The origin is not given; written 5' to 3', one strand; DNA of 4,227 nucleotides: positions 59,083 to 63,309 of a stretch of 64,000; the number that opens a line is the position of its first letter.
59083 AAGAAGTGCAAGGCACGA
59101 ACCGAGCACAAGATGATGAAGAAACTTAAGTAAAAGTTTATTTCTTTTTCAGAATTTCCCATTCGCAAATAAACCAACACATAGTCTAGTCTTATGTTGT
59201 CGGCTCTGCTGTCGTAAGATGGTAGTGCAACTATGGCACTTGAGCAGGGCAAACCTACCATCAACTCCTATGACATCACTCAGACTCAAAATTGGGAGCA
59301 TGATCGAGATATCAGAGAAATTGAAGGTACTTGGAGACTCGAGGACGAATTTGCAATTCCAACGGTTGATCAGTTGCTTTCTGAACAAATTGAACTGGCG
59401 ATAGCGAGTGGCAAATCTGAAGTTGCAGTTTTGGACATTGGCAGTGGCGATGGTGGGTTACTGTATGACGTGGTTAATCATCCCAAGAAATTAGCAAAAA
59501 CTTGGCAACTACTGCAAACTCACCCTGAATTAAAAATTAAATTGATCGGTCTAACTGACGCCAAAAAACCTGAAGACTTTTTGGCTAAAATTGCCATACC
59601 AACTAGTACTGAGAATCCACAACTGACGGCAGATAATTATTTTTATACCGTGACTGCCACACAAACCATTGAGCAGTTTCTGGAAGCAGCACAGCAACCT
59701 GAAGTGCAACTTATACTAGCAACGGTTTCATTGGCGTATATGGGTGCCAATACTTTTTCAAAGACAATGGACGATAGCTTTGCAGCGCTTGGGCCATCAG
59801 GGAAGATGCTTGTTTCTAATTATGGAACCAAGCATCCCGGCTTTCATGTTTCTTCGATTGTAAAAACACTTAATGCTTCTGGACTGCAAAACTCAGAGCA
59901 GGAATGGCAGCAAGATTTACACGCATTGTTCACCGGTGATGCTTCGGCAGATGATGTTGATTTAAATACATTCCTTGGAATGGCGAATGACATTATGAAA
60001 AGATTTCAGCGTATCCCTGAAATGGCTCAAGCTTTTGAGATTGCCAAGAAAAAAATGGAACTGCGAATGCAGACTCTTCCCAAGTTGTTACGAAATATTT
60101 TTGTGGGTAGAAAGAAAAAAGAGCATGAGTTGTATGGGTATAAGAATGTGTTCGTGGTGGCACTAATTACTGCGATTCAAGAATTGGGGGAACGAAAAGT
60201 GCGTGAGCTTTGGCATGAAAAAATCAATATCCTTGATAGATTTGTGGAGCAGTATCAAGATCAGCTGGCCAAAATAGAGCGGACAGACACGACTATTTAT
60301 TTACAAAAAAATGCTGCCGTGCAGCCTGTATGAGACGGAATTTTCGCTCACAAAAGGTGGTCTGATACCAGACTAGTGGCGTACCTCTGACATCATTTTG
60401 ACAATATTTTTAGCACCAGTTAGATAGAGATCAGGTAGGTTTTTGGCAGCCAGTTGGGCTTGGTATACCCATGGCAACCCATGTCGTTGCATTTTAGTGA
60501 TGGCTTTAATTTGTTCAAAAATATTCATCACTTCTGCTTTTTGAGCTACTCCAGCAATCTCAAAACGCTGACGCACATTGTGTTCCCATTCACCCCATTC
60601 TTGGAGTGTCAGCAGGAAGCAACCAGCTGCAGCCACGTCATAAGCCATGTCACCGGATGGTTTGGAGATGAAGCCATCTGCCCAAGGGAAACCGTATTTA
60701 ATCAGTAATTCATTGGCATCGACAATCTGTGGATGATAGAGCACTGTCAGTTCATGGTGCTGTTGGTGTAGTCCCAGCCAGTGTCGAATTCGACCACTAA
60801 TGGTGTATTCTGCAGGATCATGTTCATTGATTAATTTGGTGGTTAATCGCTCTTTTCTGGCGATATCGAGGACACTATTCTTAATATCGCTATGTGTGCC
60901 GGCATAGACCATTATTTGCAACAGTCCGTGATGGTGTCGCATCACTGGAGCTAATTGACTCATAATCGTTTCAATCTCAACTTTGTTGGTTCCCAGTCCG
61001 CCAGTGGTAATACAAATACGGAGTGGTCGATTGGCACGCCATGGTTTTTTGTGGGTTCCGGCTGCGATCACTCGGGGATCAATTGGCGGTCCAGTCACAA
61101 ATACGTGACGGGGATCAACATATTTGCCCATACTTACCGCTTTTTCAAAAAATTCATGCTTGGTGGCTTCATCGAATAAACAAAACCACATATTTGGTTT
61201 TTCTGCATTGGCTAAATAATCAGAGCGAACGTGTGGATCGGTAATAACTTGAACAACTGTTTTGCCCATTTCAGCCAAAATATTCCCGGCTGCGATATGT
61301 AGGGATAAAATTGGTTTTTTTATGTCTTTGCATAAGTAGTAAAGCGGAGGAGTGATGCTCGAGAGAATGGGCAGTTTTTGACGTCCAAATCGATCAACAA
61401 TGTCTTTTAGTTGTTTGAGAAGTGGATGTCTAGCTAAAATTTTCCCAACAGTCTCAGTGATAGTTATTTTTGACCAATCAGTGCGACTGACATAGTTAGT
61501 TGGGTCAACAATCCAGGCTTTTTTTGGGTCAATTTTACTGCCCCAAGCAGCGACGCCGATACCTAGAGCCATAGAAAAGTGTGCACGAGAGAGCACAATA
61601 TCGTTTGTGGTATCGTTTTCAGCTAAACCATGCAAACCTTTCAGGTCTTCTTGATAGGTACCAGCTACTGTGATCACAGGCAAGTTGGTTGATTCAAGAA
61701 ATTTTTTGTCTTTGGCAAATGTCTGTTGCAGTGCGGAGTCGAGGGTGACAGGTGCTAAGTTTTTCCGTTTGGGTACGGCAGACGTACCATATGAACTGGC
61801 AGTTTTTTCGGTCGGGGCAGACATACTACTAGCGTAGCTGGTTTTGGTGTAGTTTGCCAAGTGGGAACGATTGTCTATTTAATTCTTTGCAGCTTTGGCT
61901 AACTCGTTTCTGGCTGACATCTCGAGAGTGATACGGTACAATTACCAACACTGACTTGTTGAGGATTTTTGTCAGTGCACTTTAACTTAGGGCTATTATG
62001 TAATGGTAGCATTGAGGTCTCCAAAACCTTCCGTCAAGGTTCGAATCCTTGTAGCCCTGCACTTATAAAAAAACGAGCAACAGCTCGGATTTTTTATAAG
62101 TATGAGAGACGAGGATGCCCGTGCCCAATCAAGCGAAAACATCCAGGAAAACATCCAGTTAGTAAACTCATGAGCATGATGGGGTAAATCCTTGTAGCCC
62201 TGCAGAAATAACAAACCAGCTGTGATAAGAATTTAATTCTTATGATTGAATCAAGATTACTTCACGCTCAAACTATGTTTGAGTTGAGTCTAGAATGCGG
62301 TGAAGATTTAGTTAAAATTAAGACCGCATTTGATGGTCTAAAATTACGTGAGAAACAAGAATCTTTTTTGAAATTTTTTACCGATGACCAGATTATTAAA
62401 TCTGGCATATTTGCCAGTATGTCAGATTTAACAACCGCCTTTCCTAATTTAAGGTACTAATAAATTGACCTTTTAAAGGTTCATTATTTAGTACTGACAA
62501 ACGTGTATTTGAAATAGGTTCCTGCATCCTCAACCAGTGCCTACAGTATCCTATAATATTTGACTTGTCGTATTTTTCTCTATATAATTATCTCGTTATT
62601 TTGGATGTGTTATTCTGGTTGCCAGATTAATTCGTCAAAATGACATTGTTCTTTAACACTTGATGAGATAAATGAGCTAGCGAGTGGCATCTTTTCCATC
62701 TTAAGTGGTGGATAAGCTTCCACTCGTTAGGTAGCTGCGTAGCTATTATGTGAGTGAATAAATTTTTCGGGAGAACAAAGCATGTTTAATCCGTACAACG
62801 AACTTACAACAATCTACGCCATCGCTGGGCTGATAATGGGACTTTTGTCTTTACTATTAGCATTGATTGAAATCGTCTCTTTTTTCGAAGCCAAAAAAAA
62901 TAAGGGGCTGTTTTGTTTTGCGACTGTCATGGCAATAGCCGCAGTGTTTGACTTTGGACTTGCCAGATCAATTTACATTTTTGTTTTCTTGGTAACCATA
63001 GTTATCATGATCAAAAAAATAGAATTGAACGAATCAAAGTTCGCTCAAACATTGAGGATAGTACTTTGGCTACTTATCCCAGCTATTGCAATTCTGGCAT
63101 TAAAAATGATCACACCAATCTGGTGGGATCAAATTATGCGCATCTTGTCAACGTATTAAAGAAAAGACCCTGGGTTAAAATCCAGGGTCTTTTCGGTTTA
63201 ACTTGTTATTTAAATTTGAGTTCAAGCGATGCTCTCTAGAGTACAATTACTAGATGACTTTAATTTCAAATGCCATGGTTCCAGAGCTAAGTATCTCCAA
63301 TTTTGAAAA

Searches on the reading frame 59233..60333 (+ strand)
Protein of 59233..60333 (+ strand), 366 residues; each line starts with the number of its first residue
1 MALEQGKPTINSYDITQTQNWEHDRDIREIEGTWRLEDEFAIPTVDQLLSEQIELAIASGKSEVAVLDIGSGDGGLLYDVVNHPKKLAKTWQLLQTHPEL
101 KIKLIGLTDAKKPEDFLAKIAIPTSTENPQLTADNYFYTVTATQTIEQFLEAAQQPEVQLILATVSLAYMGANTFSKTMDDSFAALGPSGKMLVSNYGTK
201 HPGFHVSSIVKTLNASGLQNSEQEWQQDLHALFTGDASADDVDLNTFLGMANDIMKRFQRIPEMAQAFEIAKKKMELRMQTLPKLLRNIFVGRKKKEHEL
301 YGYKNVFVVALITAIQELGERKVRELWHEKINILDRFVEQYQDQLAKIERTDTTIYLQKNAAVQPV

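Call 27: search_protein_families(library=pfam, proteins=[window:59233-60333:+], max_evalue=0.01)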
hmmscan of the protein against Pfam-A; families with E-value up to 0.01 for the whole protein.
window:59233-60333:+ (366 aa): 1 family
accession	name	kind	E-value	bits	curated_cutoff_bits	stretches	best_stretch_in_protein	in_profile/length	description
PF09548.15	Spore_III_AB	-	0.0039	17.6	32.5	1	250-332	19-94/170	Stage III sporulation protein AB (spore_III_AB)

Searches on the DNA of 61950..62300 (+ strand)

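Call 61: search_dna_similar(query=window:62062-62186:+, collection=phages, mode=distant, max_evalue=1, max_rows=10)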
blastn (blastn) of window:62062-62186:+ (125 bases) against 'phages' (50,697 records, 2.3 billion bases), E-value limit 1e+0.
No match.

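Call 82: search_rna_families(source=window, start=61950, end=62300, threshold=evalue, max_evalue=1)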
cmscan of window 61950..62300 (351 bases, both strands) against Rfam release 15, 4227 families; matches with E-value up to 1: 2.
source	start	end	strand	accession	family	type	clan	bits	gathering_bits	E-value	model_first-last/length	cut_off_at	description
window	61989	62059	+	RF00005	tRNA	Gene; tRNA;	CL00001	56.4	29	9.4e-12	1-71/71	no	tRNA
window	62065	62133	-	RF00512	Leu_leader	Cis-reg; leader;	-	20.8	50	0.048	1-148/148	no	Leucine operon leader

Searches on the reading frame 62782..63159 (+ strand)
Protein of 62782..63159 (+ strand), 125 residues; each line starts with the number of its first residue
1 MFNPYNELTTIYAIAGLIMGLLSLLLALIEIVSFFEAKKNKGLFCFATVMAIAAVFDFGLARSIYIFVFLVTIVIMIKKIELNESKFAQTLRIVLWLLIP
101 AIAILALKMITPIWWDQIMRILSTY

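Call 27: search_protein_families(library=pfam, proteins=[window:62782-63159:+], max_evalue=0.01)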
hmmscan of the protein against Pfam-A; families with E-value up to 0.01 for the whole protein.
window:62782-63159:+ (125 aa): 0 families

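Call 55: find_encoding_contigs(protein=window:62782-63159:+, flank=10000, max_places=3)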
Protein window:62782-63159:+ (125 aa): 2 contigs read that carry it; 2 places shown.
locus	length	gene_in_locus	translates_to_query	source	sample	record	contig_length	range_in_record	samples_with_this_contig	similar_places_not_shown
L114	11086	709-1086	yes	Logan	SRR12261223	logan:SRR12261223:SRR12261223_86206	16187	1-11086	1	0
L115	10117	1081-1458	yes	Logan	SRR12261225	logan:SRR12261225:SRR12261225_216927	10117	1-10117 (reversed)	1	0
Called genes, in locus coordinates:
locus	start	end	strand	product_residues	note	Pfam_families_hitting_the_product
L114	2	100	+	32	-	?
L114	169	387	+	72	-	-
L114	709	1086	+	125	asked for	-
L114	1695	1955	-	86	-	-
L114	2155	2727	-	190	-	PF01928:CYTH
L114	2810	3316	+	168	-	-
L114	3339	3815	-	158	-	-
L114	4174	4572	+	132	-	-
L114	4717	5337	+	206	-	PF04199:Cyclase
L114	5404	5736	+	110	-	PF00903:Glyoxalase, PF18029:Glyoxalase_6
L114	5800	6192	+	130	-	PF00903:Glyoxalase (weak)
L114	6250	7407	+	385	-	PF07690:MFS_1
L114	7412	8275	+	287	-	PF08282:Hydrolase_3, PF05116:S6PP (weak)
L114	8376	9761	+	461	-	-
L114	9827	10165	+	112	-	PF04993:TfoX_N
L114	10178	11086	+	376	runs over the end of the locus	-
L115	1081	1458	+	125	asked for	-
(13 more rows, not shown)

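Call 71: search_protein_families(library=phrogs, proteins=[L114:169-387:+, window:62782-63159:+], max_evalue=0.01)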
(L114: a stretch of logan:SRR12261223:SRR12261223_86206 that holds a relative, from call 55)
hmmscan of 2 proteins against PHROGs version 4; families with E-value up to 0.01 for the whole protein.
L114:169-387:+ (72 aa): 0 families

window:62782-63159:+ (125 aa): 0 families
